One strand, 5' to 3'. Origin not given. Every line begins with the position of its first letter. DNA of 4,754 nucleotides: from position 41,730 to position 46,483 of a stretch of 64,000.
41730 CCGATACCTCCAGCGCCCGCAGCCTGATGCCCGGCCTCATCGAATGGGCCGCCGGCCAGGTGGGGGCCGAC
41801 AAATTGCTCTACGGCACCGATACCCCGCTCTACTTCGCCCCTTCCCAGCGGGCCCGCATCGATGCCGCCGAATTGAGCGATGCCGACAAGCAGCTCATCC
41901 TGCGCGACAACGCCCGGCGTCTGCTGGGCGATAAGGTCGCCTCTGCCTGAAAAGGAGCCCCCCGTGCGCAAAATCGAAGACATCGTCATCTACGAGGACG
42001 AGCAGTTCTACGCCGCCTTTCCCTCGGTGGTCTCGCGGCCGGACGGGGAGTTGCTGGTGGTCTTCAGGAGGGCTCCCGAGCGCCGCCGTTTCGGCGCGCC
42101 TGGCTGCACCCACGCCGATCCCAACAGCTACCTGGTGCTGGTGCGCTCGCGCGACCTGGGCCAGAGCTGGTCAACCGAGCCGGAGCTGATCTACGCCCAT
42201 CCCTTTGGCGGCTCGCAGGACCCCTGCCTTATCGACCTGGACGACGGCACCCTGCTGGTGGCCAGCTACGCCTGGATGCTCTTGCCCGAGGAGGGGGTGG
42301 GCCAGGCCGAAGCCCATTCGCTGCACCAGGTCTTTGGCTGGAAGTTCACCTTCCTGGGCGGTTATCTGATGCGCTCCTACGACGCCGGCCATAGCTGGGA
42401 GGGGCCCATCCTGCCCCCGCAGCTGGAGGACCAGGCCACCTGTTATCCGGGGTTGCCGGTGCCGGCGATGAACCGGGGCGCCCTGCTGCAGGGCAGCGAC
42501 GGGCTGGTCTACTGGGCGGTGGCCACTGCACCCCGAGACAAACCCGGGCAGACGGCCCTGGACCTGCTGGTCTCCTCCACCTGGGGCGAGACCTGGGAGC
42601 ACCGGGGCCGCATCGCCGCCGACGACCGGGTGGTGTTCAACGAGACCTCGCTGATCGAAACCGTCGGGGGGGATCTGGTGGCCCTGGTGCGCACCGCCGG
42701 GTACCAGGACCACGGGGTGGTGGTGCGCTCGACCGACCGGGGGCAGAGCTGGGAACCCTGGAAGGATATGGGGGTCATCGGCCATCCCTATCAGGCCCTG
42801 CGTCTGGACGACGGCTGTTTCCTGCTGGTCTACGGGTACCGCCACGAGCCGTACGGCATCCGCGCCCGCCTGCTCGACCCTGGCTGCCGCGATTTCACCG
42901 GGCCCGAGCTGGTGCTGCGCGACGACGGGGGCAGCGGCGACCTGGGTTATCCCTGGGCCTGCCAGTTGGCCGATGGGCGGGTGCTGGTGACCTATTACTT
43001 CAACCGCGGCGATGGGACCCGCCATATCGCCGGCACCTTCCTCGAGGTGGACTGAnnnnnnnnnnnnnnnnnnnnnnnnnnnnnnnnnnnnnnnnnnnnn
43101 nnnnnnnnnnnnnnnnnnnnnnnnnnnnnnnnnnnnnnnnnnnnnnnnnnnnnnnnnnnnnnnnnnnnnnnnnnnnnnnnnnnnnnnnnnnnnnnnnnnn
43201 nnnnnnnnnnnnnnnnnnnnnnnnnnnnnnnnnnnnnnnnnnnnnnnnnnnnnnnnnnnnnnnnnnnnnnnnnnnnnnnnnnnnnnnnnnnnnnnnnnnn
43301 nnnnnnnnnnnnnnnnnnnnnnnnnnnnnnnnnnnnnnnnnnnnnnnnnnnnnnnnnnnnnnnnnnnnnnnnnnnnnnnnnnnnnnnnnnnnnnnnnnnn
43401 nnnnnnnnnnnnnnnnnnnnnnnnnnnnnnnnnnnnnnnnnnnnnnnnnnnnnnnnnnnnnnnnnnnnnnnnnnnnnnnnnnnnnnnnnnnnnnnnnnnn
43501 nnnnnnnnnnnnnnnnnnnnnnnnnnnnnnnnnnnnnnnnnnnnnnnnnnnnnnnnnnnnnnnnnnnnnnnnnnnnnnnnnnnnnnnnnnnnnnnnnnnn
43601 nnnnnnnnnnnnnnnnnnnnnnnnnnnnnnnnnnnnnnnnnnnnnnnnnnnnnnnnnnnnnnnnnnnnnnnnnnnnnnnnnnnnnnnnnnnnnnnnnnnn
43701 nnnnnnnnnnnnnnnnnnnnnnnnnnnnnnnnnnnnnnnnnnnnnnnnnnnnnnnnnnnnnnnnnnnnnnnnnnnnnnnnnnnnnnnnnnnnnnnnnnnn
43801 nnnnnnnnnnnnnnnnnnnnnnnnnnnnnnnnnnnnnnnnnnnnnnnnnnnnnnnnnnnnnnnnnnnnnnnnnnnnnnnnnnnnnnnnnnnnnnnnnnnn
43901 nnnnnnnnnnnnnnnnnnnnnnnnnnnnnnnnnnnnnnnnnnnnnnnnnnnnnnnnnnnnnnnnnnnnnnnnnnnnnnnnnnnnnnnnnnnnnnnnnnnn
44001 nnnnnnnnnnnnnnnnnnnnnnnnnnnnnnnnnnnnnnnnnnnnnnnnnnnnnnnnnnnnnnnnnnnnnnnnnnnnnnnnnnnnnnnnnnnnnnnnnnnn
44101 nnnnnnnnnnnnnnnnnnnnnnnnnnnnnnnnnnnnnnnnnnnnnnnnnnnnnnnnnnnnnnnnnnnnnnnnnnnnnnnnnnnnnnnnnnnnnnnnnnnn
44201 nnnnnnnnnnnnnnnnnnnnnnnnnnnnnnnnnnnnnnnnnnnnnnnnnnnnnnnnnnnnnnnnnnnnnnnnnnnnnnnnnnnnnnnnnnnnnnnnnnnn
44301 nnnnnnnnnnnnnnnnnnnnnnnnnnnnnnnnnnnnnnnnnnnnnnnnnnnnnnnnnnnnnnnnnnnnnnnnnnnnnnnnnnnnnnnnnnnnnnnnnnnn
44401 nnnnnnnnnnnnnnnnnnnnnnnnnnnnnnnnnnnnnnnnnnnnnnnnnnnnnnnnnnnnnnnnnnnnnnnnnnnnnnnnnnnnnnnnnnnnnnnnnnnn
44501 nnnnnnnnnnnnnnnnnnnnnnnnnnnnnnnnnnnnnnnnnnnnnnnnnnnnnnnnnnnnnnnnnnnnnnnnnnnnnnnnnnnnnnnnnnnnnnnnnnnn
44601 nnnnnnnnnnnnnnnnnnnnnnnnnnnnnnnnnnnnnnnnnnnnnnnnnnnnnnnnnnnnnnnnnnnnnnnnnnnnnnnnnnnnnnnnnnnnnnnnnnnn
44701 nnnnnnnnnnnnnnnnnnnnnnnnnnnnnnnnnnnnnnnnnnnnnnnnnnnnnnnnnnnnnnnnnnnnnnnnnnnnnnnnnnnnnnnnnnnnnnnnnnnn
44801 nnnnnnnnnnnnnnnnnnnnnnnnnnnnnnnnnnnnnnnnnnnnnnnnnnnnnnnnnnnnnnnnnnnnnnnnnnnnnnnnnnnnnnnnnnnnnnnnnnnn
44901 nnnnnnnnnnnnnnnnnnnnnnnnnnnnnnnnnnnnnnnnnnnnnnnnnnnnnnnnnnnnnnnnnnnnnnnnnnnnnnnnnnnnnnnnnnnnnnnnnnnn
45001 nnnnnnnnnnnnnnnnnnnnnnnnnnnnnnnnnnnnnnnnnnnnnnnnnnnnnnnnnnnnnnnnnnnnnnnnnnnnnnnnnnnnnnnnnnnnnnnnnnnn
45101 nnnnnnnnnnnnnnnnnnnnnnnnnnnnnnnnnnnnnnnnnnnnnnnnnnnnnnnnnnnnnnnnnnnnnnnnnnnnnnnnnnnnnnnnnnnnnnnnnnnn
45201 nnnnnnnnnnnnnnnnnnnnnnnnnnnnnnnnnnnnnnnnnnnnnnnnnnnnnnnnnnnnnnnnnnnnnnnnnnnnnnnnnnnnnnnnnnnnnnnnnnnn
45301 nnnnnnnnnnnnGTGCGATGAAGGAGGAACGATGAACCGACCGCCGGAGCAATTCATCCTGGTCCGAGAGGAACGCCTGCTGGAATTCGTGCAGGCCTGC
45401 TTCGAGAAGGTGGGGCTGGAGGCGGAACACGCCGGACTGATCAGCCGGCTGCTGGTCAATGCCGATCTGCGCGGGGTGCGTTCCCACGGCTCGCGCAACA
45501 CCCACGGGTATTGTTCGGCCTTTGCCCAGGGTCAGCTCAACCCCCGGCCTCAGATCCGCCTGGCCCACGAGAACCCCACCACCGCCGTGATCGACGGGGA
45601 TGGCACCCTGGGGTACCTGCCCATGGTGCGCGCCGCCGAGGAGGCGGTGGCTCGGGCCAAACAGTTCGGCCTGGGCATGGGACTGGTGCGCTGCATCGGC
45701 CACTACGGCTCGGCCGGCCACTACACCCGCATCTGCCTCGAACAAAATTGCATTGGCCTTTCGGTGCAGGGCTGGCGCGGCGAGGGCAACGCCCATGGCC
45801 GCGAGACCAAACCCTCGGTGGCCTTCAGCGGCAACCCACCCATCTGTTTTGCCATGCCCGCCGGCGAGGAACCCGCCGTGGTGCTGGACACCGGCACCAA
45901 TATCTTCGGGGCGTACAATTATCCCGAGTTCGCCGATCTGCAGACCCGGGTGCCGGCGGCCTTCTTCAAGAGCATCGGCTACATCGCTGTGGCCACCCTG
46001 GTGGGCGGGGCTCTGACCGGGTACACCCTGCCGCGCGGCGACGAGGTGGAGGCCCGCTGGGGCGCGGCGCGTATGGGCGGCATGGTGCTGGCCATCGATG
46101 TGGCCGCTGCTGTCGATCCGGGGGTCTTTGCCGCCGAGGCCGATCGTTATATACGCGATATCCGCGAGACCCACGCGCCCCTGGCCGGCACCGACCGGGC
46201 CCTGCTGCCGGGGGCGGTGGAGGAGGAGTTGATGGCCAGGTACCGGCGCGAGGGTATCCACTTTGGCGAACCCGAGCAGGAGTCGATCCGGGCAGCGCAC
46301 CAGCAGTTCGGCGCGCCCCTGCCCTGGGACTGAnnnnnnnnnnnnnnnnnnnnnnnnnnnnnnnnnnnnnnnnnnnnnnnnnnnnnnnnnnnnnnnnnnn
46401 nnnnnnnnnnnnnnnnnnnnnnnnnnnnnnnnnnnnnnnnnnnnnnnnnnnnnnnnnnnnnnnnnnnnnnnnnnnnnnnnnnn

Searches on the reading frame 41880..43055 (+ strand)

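Call 72: search_protein_families(library=pfam, proteins=[window:41880-43055:+], max_evalue=0.0001)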
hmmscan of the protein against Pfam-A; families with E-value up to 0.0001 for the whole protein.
window:41880-43055:+ (391 aa): 2 families
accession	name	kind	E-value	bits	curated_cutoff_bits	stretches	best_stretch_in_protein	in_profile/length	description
PF13088.12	BNR_2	-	5e-14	52.7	31.4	1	162-368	83-275/277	BNR repeat-like domain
PF02012.26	BNR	-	5.5e-06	26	27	0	283-292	2-11/12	BNR/Asp-box repeat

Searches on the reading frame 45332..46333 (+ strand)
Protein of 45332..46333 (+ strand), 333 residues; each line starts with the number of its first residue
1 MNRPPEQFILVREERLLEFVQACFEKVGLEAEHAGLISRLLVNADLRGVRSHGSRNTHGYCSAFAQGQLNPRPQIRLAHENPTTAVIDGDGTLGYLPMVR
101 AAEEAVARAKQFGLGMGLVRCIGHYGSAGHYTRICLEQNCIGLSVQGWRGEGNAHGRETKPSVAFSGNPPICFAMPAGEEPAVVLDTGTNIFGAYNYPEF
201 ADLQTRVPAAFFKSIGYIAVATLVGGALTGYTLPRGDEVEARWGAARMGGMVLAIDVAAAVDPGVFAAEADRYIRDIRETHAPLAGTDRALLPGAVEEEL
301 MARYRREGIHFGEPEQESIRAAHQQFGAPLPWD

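Call 72: search_protein_families(library=pfam, proteins=[window:45332-46333:+], max_evalue=0.0001)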
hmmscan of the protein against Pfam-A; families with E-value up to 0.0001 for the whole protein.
window:45332-46333:+ (333 aa): 1 family
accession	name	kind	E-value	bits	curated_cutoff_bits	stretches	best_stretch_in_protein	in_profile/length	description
PF02615.19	Ldh_2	-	3.9e-54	184.5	38.8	2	12-189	2-175/333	Malate/L-lactate dehydrogenase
